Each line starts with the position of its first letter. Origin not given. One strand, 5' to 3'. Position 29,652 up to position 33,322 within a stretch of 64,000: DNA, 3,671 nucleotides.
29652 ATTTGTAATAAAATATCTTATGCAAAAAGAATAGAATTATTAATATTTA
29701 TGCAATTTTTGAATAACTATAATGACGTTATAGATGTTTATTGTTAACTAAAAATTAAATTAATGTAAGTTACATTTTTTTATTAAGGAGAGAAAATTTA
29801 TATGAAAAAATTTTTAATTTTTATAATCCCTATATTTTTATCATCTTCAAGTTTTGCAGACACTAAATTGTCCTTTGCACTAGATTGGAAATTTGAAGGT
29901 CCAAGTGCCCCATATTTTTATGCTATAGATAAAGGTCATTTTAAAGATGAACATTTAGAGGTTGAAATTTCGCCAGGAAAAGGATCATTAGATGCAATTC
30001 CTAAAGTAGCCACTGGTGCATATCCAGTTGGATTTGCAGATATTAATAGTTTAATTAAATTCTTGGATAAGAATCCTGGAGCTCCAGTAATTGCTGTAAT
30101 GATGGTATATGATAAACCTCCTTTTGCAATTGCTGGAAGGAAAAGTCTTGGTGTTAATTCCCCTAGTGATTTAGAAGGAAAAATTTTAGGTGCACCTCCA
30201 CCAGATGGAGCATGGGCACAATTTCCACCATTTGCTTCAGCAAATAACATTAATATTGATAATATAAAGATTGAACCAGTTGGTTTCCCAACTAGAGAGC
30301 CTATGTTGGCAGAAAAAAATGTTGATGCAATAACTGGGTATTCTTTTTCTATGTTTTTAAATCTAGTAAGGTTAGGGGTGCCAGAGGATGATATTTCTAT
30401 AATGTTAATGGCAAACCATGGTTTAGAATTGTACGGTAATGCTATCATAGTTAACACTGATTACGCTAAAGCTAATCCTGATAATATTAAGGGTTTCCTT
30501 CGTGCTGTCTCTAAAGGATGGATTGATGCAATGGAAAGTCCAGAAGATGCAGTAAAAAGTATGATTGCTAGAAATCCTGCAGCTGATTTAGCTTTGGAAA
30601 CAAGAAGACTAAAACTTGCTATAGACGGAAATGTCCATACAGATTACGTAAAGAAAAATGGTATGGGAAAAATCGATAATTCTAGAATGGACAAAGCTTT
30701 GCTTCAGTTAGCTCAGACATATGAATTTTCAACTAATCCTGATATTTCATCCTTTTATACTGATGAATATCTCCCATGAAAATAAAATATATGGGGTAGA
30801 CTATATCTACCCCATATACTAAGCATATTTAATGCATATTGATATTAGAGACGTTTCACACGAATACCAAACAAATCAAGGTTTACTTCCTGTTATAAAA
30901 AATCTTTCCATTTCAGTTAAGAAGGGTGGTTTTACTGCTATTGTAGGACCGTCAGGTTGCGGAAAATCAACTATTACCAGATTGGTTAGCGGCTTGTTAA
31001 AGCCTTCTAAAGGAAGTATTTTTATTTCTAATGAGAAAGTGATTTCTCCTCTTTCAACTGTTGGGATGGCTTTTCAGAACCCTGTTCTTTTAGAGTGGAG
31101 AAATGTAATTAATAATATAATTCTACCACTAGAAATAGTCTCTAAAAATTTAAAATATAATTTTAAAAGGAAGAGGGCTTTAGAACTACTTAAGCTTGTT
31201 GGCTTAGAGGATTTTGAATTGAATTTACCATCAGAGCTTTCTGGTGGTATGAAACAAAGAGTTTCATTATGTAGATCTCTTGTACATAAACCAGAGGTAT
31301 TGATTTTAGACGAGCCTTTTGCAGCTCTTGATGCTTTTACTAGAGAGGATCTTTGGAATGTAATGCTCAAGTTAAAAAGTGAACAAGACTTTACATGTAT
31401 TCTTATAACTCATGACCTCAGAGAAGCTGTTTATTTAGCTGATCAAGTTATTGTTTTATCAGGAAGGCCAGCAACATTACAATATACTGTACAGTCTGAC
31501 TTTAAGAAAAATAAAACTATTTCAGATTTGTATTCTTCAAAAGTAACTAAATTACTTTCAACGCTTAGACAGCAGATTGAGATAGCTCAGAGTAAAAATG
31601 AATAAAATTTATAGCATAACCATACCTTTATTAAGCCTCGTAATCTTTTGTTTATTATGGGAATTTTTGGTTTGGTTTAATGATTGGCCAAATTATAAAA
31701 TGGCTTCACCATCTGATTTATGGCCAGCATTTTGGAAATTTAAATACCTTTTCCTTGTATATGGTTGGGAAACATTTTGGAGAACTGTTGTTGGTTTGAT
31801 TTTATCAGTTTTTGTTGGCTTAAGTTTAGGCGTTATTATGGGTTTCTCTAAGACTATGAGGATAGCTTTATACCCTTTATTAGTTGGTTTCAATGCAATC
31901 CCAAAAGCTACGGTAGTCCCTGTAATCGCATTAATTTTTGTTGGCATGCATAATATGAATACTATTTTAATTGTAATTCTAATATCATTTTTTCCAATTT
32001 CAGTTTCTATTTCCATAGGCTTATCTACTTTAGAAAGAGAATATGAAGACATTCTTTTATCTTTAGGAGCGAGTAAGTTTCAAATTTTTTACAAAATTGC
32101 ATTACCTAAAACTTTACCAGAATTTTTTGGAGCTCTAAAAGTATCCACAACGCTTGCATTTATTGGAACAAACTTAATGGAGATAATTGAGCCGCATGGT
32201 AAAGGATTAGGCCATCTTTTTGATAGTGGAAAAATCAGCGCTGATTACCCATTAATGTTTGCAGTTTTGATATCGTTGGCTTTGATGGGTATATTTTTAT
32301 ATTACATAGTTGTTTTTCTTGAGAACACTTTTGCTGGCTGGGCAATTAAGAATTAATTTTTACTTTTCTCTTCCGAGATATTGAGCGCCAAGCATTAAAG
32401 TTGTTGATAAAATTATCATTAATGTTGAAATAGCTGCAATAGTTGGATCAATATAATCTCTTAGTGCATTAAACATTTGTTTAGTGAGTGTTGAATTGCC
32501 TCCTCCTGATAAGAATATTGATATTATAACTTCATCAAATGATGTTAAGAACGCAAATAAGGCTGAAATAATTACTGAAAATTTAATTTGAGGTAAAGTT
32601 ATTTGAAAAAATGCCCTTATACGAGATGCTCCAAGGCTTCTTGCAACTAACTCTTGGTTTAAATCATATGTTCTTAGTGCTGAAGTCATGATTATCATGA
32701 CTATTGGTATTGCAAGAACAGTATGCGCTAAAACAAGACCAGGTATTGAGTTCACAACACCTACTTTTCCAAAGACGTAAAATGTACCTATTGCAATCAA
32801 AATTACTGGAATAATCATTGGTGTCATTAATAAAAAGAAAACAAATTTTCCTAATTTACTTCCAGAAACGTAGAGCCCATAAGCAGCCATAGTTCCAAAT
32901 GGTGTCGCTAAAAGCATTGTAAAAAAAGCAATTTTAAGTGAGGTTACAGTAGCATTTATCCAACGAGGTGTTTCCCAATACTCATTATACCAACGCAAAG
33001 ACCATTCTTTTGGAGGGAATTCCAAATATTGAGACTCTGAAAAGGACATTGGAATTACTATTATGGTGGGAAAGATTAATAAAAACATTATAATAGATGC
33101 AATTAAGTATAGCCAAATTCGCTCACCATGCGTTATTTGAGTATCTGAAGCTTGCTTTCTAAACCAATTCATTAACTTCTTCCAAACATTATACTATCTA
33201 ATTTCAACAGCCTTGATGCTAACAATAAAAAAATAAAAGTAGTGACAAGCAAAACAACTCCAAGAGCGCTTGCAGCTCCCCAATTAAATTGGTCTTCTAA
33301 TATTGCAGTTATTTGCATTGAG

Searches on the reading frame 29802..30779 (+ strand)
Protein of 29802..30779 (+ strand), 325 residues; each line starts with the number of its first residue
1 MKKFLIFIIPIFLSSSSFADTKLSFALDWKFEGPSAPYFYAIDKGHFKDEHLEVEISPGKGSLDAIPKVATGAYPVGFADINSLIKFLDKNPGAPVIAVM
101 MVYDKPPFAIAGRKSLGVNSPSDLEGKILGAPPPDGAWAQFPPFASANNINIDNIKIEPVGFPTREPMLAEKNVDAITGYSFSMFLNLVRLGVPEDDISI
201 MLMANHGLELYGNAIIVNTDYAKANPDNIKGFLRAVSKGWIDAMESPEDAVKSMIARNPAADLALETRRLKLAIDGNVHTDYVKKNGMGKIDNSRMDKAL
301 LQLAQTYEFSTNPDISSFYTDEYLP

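Call 11: search_protein_families(library=pfam, proteins=[window:29802-30779:+], max_evalue=0.01)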
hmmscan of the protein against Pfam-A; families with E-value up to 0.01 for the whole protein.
window:29802-30779:+ (325 aa): 1 family
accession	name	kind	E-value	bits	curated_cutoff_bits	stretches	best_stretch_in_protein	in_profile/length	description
PF09084.16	NMT1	-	1.1e-39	137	20.5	1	36-250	5-216/216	NMT1/THI5 like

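Call 56: search_protein_families(library=ncbifam, proteins=[window:29802-30779:+], max_evalue=0.00001)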
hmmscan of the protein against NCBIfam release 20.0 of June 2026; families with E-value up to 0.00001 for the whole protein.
window:29802-30779:+ (325 aa): 1 family
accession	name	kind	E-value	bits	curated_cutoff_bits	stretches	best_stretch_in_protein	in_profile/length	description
TIGR01728.1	SsuA_fam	subfamily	4e-06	26.2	163.5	1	41-256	17-229/290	aliphatic sulfonate ABC transporter substrate-binding protein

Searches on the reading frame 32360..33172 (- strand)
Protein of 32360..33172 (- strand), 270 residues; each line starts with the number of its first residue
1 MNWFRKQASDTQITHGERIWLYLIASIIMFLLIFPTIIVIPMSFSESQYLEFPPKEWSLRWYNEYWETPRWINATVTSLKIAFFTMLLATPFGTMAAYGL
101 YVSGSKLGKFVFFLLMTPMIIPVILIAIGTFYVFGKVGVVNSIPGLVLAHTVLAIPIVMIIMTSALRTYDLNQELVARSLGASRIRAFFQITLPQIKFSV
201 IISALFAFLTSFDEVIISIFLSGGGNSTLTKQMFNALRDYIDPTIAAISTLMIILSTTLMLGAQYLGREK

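Call 56: search_protein_families(library=ncbifam, proteins=[window:32360-33172:-], max_evalue=0.00001)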
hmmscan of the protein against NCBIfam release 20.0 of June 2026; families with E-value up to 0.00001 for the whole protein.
window:32360-33172:- (270 aa): 21 families
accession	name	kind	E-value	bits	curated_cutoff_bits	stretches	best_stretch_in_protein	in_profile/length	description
NF007047.0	PRK09500.1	equivalog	2.1e-34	119.3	326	1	26-270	12-255/257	spermidine/putrescine ABC transporter permease PotC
NF007889.0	PRK10592.1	equivalog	4.6e-27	95.3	476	1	19-263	10-260/281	putrescine ABC transporter permease PotI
NF043073.1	MMSYN1_0195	equivalog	1.8e-20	72.8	1250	1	27-257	12-238/1021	spermidine/putrescine ABC transporter permease/substrate-binding protein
TIGR03262.1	PhnU2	equivalog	1.7e-17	63.3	593.25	1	27-262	7-251/546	putative 2-aminoethylphosphonate ABC transporter permease subunit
TIGR03255.1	PhnV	equivalog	2e-16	60.5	358.7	1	18-261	13-259/270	2-aminoethylphosphonate ABC transport system, membrane component PhnV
TIGR02141.1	modB_ABC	equivalog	2.3e-16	60.1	182.6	1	78-267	3-206/208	molybdate ABC transporter permease subunit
NF011624.0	PRK15050.1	equivalog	4.9e-14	52.1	247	1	141-260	159-279/297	2-aminoethylphosphonate ABC transporter permease subunit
TIGR01581.1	Mo_ABC_porter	hypoth_equivalog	7.5e-14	51.8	210.3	1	69-260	17-223/225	ABC transporter permease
NF006939.0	PRK09421.1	equivalog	1.4e-11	44.3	262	1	71-260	8-214/230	molybdate ABC transporter permease subunit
NF040839.1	tungstate_WtpB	equivalog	1.6e-11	44.3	340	1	67-259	38-240/251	tungstate ABC transporter permease WtpB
TIGR00969.1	3a0106s02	subfamily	7.9e-10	38.6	240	1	21-261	20-264/272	sulfate ABC transporter permease subunit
TIGR02140.1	permease_CysW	equivalog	4.3e-09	36.3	329.1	1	58-259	32-248/261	sulfate ABC transporter permease subunit CysW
NF040932.1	ABC_arch_GlcU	equivalog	6.5e-08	32.5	340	1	23-226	7-216/272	glucose ABC transporter permease GlcU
TIGR03226.1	PhnU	equivalog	1.2e-07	31.5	283.45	1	141-259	177-296/311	2-aminoethylphosphonate ABC transporter permease subunit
NF006952.0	PRK09433.1-3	equivalog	3.2e-07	29.5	679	1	14-259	285-523/534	thiamine/thiamine pyrophosphate ABC transporter permease ThiP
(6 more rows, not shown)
